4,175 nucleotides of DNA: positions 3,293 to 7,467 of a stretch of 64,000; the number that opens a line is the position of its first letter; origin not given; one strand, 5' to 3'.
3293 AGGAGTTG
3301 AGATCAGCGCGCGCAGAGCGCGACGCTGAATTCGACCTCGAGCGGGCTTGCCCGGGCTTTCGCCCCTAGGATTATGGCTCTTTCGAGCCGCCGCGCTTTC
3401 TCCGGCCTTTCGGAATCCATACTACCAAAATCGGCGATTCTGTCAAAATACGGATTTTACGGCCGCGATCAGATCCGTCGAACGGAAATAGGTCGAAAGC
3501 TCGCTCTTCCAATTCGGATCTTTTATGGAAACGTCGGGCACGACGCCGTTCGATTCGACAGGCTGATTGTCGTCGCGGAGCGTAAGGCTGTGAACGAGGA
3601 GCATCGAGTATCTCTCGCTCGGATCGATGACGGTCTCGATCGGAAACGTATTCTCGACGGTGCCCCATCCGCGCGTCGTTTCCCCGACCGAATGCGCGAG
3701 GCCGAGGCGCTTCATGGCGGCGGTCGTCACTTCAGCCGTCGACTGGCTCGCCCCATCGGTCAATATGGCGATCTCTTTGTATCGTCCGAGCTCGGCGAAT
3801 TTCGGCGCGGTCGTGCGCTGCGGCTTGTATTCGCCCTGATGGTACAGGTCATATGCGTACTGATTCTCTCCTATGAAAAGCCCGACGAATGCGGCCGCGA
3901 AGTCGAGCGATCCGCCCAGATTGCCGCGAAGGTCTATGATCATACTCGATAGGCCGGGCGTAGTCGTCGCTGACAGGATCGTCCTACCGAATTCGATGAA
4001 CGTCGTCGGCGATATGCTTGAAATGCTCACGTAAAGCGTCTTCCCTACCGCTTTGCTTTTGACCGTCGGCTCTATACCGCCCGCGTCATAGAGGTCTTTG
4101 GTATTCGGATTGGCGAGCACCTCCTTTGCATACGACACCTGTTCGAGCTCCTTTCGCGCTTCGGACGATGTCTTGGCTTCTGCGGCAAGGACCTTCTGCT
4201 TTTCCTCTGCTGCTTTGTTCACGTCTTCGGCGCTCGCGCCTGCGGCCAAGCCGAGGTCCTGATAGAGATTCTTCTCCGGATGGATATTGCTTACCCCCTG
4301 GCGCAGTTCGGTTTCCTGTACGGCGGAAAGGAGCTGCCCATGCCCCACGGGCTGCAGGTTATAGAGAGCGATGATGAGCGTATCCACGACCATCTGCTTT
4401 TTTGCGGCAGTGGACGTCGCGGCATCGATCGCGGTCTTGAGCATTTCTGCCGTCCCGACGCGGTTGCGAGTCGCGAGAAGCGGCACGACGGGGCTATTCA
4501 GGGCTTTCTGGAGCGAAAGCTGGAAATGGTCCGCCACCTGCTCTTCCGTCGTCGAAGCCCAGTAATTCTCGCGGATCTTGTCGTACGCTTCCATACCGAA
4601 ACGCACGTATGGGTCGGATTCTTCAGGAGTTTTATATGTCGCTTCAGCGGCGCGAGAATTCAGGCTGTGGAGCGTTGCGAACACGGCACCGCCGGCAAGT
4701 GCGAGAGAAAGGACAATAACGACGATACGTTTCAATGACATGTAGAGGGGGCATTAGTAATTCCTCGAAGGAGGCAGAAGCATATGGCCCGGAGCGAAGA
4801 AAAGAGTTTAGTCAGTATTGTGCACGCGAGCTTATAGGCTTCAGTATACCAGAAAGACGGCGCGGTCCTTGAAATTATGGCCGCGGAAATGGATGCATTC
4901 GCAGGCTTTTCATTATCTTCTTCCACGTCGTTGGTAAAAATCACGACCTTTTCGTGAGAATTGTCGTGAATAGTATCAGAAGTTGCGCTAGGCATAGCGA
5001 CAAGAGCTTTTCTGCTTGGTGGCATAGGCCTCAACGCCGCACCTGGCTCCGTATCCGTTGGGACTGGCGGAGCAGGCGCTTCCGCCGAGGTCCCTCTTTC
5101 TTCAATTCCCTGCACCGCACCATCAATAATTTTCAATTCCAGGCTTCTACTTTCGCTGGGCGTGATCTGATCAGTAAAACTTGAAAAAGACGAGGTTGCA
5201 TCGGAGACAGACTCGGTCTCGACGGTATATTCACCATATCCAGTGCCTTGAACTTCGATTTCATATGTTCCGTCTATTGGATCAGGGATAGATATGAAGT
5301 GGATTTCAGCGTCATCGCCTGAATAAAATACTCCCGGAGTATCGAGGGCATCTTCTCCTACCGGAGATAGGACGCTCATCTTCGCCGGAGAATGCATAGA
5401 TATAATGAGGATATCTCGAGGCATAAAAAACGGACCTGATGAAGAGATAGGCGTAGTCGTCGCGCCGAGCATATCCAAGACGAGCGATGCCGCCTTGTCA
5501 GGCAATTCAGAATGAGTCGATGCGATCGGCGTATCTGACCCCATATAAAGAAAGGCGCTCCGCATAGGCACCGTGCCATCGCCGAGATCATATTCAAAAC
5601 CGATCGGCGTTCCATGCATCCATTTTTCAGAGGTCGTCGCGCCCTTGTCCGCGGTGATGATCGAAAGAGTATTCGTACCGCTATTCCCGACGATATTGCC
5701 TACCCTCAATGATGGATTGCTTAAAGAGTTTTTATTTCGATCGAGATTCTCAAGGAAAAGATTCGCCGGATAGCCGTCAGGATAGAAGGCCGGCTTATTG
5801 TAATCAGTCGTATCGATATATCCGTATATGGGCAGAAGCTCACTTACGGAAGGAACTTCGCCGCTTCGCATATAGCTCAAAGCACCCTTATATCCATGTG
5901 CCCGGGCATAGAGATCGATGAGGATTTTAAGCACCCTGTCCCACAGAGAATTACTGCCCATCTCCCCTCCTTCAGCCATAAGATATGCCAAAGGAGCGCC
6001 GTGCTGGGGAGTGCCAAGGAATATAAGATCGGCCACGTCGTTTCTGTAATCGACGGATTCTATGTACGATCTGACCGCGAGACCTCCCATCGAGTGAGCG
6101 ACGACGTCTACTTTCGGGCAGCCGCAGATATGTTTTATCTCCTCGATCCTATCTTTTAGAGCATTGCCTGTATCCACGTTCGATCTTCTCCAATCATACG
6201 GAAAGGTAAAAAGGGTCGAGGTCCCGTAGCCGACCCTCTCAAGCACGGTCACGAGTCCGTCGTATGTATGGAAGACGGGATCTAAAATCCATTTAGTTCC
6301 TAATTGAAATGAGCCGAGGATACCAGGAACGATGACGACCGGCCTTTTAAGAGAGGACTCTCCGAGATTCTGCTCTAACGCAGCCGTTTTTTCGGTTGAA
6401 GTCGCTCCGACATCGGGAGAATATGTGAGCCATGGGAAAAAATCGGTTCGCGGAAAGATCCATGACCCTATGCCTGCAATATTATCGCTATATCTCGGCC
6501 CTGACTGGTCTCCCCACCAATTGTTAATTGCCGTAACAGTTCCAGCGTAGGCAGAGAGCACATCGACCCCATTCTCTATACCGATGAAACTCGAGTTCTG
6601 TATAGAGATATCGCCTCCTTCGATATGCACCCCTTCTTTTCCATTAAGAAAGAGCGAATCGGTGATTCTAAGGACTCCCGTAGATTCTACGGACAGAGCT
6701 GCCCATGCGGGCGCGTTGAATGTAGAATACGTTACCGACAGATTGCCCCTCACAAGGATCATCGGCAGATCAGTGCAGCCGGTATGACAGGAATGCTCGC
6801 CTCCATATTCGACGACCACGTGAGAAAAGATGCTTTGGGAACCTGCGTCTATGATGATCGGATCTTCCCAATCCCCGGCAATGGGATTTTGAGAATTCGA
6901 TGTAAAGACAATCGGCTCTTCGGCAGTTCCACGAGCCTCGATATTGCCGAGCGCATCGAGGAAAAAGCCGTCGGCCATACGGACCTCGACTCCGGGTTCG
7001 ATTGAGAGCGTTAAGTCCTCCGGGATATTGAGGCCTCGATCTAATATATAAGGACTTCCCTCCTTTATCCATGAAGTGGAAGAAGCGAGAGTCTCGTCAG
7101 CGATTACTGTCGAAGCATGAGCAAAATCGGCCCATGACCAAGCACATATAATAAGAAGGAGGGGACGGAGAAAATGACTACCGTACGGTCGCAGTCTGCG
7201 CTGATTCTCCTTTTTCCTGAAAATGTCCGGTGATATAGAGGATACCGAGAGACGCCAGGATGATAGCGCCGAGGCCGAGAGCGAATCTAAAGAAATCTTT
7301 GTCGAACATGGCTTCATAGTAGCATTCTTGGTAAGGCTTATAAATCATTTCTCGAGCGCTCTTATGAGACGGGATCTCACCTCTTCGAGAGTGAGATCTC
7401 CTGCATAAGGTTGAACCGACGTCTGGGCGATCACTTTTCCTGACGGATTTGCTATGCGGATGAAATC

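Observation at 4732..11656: Seven-kb block of consecutive cell-surface or secreted proteins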

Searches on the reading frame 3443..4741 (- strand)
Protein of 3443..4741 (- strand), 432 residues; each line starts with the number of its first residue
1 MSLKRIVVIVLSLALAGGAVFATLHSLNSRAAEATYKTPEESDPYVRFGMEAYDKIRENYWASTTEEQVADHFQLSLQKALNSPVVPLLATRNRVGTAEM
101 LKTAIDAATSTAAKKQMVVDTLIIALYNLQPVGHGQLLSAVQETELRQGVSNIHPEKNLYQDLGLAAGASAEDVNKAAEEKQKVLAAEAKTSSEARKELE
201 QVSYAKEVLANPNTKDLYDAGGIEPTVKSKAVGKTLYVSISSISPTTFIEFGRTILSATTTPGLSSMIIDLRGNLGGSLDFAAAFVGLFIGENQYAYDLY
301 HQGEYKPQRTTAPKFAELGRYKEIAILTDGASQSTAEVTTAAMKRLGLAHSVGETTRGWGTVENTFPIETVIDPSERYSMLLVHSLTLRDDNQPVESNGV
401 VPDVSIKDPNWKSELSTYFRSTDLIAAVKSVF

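Call 3: search_protein_families(library=pfam, proteins=[window:3443-4741:-], max_evalue=0.01)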
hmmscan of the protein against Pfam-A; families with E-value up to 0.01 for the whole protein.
window:3443-4741:- (432 aa): 2 families
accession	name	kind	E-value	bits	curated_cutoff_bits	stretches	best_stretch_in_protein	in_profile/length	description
PF03572.23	Peptidase_S41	-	3.3e-21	76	24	1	235-405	2-164/165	Peptidase family S41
PF00226.36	DnaJ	-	0.0048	17.4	27.8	0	158-219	1-63/63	DnaJ domain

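Call 4: search_protein_families(library=ncbifam, proteins=[window:3443-4741:-], max_evalue=0.01)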
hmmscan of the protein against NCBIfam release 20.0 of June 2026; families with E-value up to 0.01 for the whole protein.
window:3443-4741:- (432 aa): 14 families
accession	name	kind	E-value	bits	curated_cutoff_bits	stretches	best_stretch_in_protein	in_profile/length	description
TIGR00225.1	prc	subfamily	2.2e-19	69.7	218.6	1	223-416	141-324/335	C-terminal processing peptidase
NF052377.1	lmo1851_S41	exception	1.1e-16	60.7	725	1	236-413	207-374/468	lmo1851 family serine protease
NF008388.1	PRK11186.1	exception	7.6e-10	37.8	825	1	262-378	383-496/663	carboxy terminal-processing peptidase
TIGR03900.1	prc_long_Delta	hypoth_equivalog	8.9e-10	37.2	660.95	1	227-408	230-406/973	MXAN_5808 family serine peptidase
NF051464.1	tail_spec_CT441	exception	6.3e-08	31.8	700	1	264-363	388-485/645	tail-specific protease Tsp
NF045590.1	Cterm_S41_CtpC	exception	7.1e-07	28.3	665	1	225-369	208-347/418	carboxyl-terminal processing protease CtpC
NF045589.1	Cterm_S41_CtpB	exception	3.5e-06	25.9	633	1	236-406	221-380/416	carboxyl-terminal processing protease CtpB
NF010871.0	PRK14278.1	equivalog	3.6e-06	26.1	502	1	158-233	4-78/378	molecular chaperone DnaJ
NF045588.1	Cterm_S41_CtpA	exception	4e-06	26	625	1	237-368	218-344/401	carboxyl-terminal processing protease CtpA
NF033424.1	chlamy_CPAF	equivalog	1.4e-05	24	250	1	322-407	457-539/564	protease-like activity factor CPAF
NF010872.0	PRK14279.1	equivalog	8e-05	21.9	556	1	156-220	8-73/394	molecular chaperone DnaJ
TIGR02349.1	DnaJ_bact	equivalog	0.00029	20.4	377.2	1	160-228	3-72/354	molecular chaperone DnaJ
NF058627.1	S41_Gfo1087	equivalog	0.0014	17.6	455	0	261-408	249-422/489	GFO_1087 family putative carboxy terminal peptidase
NF010892.0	PRK14299.1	equivalog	0.0034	16.7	392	1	156-254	3-104/291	chaperone protein DnaJ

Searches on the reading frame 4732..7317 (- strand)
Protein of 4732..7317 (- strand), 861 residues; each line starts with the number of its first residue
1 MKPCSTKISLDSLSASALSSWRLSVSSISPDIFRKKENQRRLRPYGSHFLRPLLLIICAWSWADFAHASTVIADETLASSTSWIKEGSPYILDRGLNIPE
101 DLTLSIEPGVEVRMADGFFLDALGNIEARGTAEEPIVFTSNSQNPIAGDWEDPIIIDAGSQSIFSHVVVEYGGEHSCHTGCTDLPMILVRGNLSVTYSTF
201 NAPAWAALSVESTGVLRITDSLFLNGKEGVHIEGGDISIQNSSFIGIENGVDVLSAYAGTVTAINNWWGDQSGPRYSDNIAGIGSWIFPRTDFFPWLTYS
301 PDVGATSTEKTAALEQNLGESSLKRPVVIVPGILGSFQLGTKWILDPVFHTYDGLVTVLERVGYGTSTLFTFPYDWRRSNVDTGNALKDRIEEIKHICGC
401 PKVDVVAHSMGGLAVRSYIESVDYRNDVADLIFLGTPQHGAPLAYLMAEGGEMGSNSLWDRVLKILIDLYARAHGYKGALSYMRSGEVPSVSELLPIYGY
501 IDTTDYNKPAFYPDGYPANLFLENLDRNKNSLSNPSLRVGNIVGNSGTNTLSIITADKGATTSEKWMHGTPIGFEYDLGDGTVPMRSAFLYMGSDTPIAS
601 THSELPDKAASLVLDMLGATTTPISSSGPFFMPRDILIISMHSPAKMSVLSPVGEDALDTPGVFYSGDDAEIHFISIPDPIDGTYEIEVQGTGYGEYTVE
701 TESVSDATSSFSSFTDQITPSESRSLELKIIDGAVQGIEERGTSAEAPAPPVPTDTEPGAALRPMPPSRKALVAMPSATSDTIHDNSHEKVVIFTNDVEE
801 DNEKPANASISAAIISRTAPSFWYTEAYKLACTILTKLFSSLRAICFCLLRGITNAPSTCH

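Call 3: search_protein_families(library=pfam, proteins=[window:4732-7317:-], max_evalue=0.01)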
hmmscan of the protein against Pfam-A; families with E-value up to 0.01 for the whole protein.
window:4732-7317:- (861 aa): 8 families
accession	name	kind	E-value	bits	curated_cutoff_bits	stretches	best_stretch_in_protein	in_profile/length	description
PF02450.21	LCAT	-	4.6e-13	49.6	21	1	349-453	66-177/392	Lecithin:cholesterol acyltransferase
PF07819.20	PGAP1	-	6.6e-06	26.5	24.3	1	326-444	6-135/233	PGAP1-like alpha/beta domain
PF24096.1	DUF7379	-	1.2e-05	25.7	33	1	401-444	70-118/191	Domain of unknown function (DUF7379)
PF02089.21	Palm_thioest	-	1.8e-05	25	26.8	1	401-441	73-113/254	Palmitoyl protein thioesterase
PF12697.13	Abhydrolase_6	-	0.00018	22.7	26.3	1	327-439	1-94/217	Alpha/beta hydrolase family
PF01674.24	Lipase_2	-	0.0003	20.8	20.3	1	324-422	1-96/219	Lipase (class 2)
PF06028.17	DUF915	-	0.0012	18.7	22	1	386-437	88-142/255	Alpha/beta hydrolase of unknown function (DUF915)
PF00561.26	Abhydrolase_1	-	0.0036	17.4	25.8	1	326-439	2-107/245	alpha/beta hydrolase fold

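Call 4: search_protein_families(library=ncbifam, proteins=[window:4732-7317:-], max_evalue=0.01)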
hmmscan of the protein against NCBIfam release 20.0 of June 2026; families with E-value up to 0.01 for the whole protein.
window:4732-7317:- (861 aa): 1 family
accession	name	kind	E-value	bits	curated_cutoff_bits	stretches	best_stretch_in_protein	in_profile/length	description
NF050060.1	e_nPHAscl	equivalog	0.0012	18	450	1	385-435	120-170/345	extracellular native short-chain-length polyhydroxyalkanoate depolymerase PhaZ7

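Call 51: search_solved_structures(query=window:4732-7317:-, max_evalue=1)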
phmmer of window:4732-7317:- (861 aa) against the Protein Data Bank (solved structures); distinct sequences matched with E-value up to 1: 28.
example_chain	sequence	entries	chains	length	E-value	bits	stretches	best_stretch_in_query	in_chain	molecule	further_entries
5ct8_A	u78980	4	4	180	4e-07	31.7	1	352-437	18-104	Quadruple mutant lipase A | Esterase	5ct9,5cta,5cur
3qzu_A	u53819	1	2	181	7.7e-07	30.7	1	352-436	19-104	Lipase estA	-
2qxt_A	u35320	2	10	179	1e-06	30.3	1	352-436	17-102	Lipase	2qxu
5ct4_A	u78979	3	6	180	1e-06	30.3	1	352-436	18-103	Esterase | Wild-type Bacillus subtilis lipase A with 10% [BMIM][Cl] chain A | Lipase EstA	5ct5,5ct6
1t4m_A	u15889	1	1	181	1e-06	30.3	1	352-436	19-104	LIPASE A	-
1i6w_A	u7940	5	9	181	1e-06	30.3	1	352-436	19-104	LIPASE A | lipase | Esterase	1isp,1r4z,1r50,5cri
3d2a_A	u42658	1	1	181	1e-06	30.3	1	352-436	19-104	Lipase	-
1t2n_A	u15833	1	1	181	1.1e-06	30.3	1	352-436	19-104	Lipase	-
3d2c_A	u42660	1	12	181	1.2e-06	30.1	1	351-436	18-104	Lipase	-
3qmm_A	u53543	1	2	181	1.3e-06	30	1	351-436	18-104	Lipase estA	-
6nkc_A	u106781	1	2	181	1.4e-06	29.8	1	350-436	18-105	Lipase, Lip_vut1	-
3d2b_A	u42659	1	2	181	3e-06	28.8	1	352-436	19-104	Lipase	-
9g8u_A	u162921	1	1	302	1.7e-05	26.3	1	324-447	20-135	Lactonizing lipase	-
7r1k_A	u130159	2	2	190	9.4e-05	23.8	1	355-438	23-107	Lipase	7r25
6cl4_A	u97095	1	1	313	0.00042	21.7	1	317-446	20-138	Lipase C12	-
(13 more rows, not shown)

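Call 57: find_homologous_proteins(query=window:4732-7317:-)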
Query window:4732-7317:- (861 aa): 494 proteins with E <= 0.001 among 8000 candidates; the best 120 are listed.
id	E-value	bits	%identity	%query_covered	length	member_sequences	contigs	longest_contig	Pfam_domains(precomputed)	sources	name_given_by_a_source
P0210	0.0e+0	1713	100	87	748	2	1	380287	PF02089.22,PF02450.22,PF07819.20,PF24096.3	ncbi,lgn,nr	ncbi:MAG TPA: hypothetical protein VHE10_01320 [Candidatus Paceibacterota bacterium]|nr:hypothetical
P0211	8.1e-219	747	50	85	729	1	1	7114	PF02089.22,PF02450.22,PF07819.20,PF24096.3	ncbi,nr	ncbi:MAG TPA: hypothetical protein VHD69_03160, partial [Candidatus Paceibacterota bacterium]|nr:hyp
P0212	8.2e-162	558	48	67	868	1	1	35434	PF02089.22,PF02450.22,PF07819.20,PF24096.3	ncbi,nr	ncbi:hypothetical protein KW799_00105 [Candidatus Parcubacteria bacterium]|nr:hypothetical protein [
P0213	6.8e-140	486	39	78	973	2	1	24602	PF01674.25,PF02450.22,PF28492.1,PF07819.20,PF24096.3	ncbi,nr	ncbi:MAG: hypothetical protein KGH68_01315 [Patescibacteria group bacterium]|nr:hypothetical protein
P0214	1.6e-117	412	42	47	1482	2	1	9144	PF02089.22,PF01674.25,PF02450.22,PF00561.27,PF07819.20,PF24096.3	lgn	-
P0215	8.0e-113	396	34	82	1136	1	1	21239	PF02089.22,PF01674.25,PF02450.22,PF28492.1,PF07819.20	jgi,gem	-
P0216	1.6e-112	395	35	78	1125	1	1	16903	PF02089.22,PF01674.25,PF02450.22,PF28492.1,PF07819.20,PF24096.3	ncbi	-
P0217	4.2e-108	381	36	56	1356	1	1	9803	PF02089.22,PF13229.13,PF01674.25,PF02450.22,PF28492.1,PF07819.20,PF24096.3,PF05048.20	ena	-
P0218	4.0e-107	377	34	86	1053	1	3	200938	PF13229.13,PF02450.22,PF07819.20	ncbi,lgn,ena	-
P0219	3.0e-105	371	34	74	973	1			PF02089.22,PF01674.25,PF02450.22,PF28492.1,PF07819.20,PF24096.3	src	-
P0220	1.2e-104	369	35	78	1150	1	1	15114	PF02089.22,PF01674.25,PF02450.22,PF28492.1,PF07819.20,PF24096.3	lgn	-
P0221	2.9e-103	365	35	74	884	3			PF02450.22,PF07819.20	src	-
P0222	1.2e-102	363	34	78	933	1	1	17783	PF02089.22,PF02450.22,PF07819.20,PF24096.3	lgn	-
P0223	4.9e-102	361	36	78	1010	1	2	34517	PF02089.22,PF13229.13,PF02450.22,PF07819.20,PF24096.3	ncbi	-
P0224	1.9e-100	355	39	57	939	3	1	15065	PF02089.22,PF02450.22,PF28492.1,PF07819.20,PF24096.3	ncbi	ncbi:MAG: hypothetical protein AAB392_02020 [Patescibacteria group bacterium]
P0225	3.6e-100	354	32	83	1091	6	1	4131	PF02089.22,PF13229.13,PF02450.22,PF00561.27,PF07819.20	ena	-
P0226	5.2e-100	354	33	86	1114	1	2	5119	PF13229.13,PF01674.25,PF02450.22,PF00561.27,PF07819.20,PF05048.20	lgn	-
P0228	5.4e-100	354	32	77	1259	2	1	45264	PF02089.22,PF13229.13,PF02450.22,PF28492.1,PF07819.20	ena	-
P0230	4.8e-99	351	34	77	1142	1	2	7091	PF02089.22,PF13229.13,PF01674.25,PF02450.22,PF07819.20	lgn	-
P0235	2.4e-94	335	33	73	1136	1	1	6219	PF02089.22,PF13229.13,PF02450.22,PF07819.20,PF05048.20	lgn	-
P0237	1.3e-93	333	37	61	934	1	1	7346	PF02089.22,PF13229.13,PF01674.25,PF02450.22,PF07819.20,PF24096.3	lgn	-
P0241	6.7e-92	327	33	78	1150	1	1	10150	PF02089.22,PF13229.13,PF01674.25,PF02450.22,PF28492.1,PF07819.20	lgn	-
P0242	1.1e-91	326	39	56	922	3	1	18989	PF02089.22,PF13229.13,PF02450.22,PF07819.20,PF05048.20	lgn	-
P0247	2.5e-90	322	35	65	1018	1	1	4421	PF02089.22,PF13229.13,PF12697.14,PF02450.22,PF07819.20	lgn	-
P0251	4.9e-89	318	39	53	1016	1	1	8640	PF13229.13,PF01674.25,PF02450.22,PF07819.20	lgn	-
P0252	2.9e-88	315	41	48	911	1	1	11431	PF02089.22,PF13229.13,PF01674.25,PF02450.22,PF28492.1,PF07819.20,PF24096.3,PF05048.20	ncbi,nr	ncbi:hypothetical protein D4R52_01700 [bacterium]|nr:MAG: hypothetical protein D4R52_01700 [bacteriu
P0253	6.8e-88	314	36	57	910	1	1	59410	PF02089.22,PF13229.13,PF01674.25,PF02450.22,PF07819.20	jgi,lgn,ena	-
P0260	2.6e-86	309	33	72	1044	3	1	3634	PF02089.22,PF13229.13,PF01674.25,PF02450.22,PF28492.1,PF07819.20,PF24096.3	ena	-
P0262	5.6e-86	308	31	81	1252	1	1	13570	PF02089.22,PF13229.13,PF01674.25,PF02450.22,PF00561.27,PF28492.1,PF07819.20,PF24096.3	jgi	-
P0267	9.0e-86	307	31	87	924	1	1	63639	PF02089.22,PF13229.13,PF01674.25,PF02450.22,PF07819.20,PF05048.20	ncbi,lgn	-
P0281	1.8e-83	299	30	74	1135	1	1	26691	PF02089.22,PF13229.13,PF01674.25,PF02450.22,PF00561.27,PF28492.1,PF07819.20,PF24096.3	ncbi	-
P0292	4.1e-82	295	34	70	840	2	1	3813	PF02089.22,PF13229.13,PF01674.25,PF02450.22,PF07819.20,PF24096.3,PF05048.20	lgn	-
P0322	6.3e-80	287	39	51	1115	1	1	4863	PF02089.22,PF13229.13,PF01674.25,PF02450.22,PF07819.20,PF24096.3,PF05048.20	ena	-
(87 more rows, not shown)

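Call 59: search_protein_families(library=pfam, proteins=[P0218, P0223, P0267], max_evalue=0.001)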
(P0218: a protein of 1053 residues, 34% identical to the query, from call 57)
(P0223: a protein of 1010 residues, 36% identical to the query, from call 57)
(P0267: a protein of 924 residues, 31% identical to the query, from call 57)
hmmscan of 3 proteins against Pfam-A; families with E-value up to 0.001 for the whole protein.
P0218 (1053 aa): 8 families
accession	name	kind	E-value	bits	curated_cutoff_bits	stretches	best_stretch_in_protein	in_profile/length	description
PF02450.21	LCAT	-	5.5e-17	62.5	21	1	534-641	66-179/392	Lecithin:cholesterol acyltransferase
PF07819.20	PGAP1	-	4.5e-08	33.6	24.3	1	511-629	6-134/233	PGAP1-like alpha/beta domain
PF13229.12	Beta_helix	-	7.7e-08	32.6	25.9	1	149-269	5-128/158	Right handed beta helix region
PF24096.1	DUF7379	-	8.8e-05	23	33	1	586-628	69-116/191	Domain of unknown function (DUF7379)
PF02089.21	Palm_thioest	-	0.00012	22.3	26.8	1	568-630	46-116/254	Palmitoyl protein thioesterase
PF00561.26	Abhydrolase_1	-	0.00027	21.1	25.8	0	588-649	70-131/245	alpha/beta hydrolase fold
PF06028.17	DUF915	-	0.00055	19.8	22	0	568-628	84-147/255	Alpha/beta hydrolase of unknown function (DUF915)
PF12697.13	Abhydrolase_6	-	0.00082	20.5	26.3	0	551-652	33-121/217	Alpha/beta hydrolase family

P0223 (1010 aa): 7 families
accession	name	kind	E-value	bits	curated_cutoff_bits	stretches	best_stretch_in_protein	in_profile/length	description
PF02450.21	LCAT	-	2.7e-18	66.8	21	1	501-605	66-176/392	Lecithin:cholesterol acyltransferase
PF13229.12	Beta_helix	-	2.5e-16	60.1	25.9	2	114-238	2-125/158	Right handed beta helix region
PF07819.20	PGAP1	-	3.2e-08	34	24.3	1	478-596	6-134/233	PGAP1-like alpha/beta domain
PF02089.21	Palm_thioest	-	1.9e-06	28.2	26.8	1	554-681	73-172/254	Palmitoyl protein thioesterase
PF24096.1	DUF7379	-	2.5e-05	24.7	33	1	555-594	71-115/191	Domain of unknown function (DUF7379)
PF01674.24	Lipase_2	-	0.00013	22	20.3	1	477-575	2-96/219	Lipase (class 2)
PF00561.26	Abhydrolase_1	-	0.00046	20.4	25.8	0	554-592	69-103/245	alpha/beta hydrolase fold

P0267 (924 aa): 9 families
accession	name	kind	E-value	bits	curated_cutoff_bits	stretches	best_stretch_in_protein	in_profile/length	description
PF02450.21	LCAT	-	2.3e-15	57.2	21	1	340-448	64-178/392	Lecithin:cholesterol acyltransferase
PF13229.12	Beta_helix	-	4.1e-12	46.4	25.9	2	150-221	73-147/158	Right handed beta helix region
PF05048.19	NosD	-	1.5e-10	41.3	23.6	1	140-264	33-154/212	Periplasmic copper-binding protein (NosD)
PF07819.20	PGAP1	-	2e-08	34.7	24.3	1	385-437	76-134/233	PGAP1-like alpha/beta domain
PF01674.24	Lipase_2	-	1.5e-07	31.6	20.3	1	318-440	2-117/219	Lipase (class 2)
PF02089.21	Palm_thioest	-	1e-06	29.1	26.8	1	319-436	1-114/254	Palmitoyl protein thioesterase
PF05057.20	DUF676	-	4.9e-05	23.4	20.3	1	376-435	57-128/217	Putative serine esterase (DUF676)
PF22888.1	FIMAH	-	8.1e-05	23.6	24.8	1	852-922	5-80/81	FIMAH domain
PF24096.1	DUF7379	-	0.00021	21.7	33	1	395-436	70-116/191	Domain of unknown function (DUF7379)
